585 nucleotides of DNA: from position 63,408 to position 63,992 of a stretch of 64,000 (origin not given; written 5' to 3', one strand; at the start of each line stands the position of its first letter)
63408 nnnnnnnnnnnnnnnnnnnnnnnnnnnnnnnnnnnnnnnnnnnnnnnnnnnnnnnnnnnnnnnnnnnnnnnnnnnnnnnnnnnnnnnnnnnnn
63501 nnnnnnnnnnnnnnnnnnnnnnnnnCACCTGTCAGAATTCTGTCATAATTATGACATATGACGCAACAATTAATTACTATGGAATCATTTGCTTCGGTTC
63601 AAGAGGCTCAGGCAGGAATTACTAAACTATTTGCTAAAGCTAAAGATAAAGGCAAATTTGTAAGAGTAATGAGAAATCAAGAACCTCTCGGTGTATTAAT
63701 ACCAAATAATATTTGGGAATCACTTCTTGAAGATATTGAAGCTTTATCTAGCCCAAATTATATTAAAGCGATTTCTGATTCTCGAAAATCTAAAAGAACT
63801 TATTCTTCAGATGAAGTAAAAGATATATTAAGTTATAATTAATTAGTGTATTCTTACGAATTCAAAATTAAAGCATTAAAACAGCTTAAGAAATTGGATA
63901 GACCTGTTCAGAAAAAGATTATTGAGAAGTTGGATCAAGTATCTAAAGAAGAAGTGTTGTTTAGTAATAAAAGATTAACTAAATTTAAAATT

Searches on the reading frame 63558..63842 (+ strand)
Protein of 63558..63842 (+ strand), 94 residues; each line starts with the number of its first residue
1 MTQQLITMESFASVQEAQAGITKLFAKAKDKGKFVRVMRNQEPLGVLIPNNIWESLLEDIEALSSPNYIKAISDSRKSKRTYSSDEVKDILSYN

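Call 44: search_protein_families(library=pfam, proteins=[window:63558-63842:+], max_evalue=0.01)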
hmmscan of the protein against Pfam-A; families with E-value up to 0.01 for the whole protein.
window:63558-63842:+ (94 aa): 1 family
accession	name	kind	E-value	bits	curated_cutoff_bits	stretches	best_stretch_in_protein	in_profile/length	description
PF02604.26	PhdYeFM_antitox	-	3.9e-05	23.8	29.8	1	12-67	4-59/74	Antitoxin Phd_YefM, type II toxin-antitoxin system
